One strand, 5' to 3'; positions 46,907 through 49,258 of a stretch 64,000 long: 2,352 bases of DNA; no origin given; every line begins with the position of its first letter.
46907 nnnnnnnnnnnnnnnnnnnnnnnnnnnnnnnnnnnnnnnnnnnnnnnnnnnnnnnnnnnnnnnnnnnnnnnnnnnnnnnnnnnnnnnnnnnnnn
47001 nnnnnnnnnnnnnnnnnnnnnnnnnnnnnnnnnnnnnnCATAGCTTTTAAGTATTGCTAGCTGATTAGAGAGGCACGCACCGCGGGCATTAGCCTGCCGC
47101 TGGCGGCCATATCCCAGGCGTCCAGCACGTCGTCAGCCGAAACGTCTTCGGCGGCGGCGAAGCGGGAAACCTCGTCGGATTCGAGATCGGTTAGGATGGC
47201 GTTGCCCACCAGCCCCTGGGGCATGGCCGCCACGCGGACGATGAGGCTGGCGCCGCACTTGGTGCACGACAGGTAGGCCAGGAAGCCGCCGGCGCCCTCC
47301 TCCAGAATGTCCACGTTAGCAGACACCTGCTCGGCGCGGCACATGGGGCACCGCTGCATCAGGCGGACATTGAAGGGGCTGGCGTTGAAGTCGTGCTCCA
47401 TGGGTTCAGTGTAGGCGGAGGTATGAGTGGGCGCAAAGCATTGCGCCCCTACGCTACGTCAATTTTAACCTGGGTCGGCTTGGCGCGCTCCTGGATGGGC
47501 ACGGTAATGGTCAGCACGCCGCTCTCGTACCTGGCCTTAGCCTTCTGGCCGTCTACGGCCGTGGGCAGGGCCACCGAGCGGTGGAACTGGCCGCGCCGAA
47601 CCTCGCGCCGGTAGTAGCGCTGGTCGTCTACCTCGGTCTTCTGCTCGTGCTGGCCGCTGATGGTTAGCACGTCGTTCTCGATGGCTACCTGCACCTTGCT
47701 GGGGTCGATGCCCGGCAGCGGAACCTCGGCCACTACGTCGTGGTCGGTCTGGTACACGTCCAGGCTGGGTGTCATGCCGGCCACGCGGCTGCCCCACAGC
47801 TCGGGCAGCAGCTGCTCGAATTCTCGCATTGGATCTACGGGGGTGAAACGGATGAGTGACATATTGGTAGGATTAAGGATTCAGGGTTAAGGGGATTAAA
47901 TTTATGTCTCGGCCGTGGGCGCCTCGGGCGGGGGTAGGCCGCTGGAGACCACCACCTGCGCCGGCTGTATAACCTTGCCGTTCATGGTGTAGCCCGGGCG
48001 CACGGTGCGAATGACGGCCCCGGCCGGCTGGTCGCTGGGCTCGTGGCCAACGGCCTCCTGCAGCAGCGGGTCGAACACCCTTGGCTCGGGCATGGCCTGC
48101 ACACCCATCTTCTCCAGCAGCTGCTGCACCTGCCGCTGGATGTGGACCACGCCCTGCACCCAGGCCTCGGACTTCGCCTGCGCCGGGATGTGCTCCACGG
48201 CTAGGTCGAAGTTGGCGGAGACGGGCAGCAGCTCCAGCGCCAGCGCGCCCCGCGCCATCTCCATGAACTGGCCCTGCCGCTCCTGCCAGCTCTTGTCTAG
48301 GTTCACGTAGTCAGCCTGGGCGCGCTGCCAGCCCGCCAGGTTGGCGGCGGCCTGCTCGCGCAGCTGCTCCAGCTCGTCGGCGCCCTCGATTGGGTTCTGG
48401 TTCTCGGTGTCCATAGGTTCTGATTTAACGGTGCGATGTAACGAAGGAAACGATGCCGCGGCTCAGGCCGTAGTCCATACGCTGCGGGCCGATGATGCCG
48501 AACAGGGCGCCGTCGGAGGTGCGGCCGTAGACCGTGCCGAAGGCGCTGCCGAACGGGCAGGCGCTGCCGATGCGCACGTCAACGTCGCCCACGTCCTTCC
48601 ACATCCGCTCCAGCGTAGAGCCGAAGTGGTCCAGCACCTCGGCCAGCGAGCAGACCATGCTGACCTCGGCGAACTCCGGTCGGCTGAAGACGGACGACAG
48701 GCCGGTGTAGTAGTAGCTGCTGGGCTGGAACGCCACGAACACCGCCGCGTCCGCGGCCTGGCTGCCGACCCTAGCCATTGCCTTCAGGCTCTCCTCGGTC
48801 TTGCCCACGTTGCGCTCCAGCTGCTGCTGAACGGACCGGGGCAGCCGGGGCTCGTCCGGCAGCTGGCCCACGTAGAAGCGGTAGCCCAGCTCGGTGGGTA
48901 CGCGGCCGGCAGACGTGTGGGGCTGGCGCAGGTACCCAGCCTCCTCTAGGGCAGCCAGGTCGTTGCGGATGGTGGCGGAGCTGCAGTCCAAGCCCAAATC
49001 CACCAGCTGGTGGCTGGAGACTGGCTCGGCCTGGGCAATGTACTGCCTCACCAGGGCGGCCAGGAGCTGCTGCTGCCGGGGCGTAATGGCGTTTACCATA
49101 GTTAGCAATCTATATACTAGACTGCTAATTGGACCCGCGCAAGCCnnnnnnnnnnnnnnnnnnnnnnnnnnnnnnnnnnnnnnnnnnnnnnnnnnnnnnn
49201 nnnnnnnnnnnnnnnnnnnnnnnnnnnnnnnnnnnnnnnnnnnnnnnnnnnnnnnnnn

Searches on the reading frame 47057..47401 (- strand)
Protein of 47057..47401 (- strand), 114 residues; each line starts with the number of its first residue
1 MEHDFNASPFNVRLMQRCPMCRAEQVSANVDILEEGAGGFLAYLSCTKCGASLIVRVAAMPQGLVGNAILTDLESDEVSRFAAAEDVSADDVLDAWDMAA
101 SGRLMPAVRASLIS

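Call 47: find_related_loci(query=window:47057-47401:-, collection=metagenome_contigs, flank=10000)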
Query window:47057-47401:- (114 aa) in metagenome_contigs; peptide patterns used: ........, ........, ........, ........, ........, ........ (x = any residue, [..] = any of these).
367 stretches matched a pattern; 4 encode a relative of the query (tblastn E <= 1e-3); 4 distinct loci.
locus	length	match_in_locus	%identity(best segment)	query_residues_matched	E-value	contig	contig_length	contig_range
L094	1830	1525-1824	44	4-105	2e-27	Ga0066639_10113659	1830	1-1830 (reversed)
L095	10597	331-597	49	4-94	6e-27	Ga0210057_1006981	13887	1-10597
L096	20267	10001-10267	49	4-94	2e-26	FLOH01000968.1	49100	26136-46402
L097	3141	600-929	40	1-105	4e-25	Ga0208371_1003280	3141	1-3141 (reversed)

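Call 64: search_protein_families(library=pfam, proteins=[window:47057-47401:-], max_evalue=0.001)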
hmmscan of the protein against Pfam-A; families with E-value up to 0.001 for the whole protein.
window:47057-47401:- (114 aa): 0 families

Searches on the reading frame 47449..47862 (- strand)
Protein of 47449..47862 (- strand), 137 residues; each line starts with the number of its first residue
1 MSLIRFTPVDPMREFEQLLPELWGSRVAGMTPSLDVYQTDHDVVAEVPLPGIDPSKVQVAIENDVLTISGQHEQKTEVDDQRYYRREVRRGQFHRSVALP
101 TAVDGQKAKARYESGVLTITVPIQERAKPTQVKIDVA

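Call 64: search_protein_families(library=pfam, proteins=[window:47449-47862:-], max_evalue=0.001)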
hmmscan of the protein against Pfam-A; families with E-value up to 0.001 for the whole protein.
window:47449-47862:- (137 aa): 3 families
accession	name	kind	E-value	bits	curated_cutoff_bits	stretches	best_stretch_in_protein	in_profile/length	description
PF00011.27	HSP20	-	1.9e-19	70.1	20.8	1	38-135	4-100/102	Hsp20/alpha crystallin family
PF17886.7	ArsA_HSP20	-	5.8e-09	35.8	22.5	1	44-120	5-62/63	HSP20-like domain found in ArsA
PF04969.22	CS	-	9.4e-05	23.8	21.3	1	34-120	3-75/78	CS domain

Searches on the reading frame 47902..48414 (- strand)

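Call 64: search_protein_families(library=pfam, proteins=[window:47902-48414:-], max_evalue=0.001)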
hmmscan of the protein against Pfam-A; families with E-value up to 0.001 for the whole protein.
window:47902-48414:- (170 aa): 1 family
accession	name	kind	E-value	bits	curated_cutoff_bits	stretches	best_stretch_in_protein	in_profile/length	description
PF01025.24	GrpE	-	2.5e-30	105.8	25.8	1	11-157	16-164/165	GrpE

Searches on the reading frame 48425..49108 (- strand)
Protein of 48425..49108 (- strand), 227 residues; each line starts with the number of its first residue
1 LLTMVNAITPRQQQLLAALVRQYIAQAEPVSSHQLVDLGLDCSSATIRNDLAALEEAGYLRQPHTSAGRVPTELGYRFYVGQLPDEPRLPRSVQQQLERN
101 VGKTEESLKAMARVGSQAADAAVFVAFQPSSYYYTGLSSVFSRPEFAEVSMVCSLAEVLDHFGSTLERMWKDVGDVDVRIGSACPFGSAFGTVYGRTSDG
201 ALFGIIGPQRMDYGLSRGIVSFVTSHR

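Call 64: search_protein_families(library=pfam, proteins=[window:48425-49108:-], max_evalue=0.001)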
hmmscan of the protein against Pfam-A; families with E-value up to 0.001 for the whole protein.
window:48425-49108:- (227 aa): 3 families
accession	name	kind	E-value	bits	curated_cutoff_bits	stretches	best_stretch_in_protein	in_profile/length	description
PF01628.27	HrcA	-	1.8e-07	31.8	22.2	1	93-213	94-211/215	HrcA protein C terminal domain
PF08220.18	HTH_DeoR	-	2.5e-06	27.6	21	1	22-66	7-50/57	DeoR-like helix-turn-helix domain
PF08279.18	HTH_11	-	0.00046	20.5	25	1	19-59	5-44/55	HTH domain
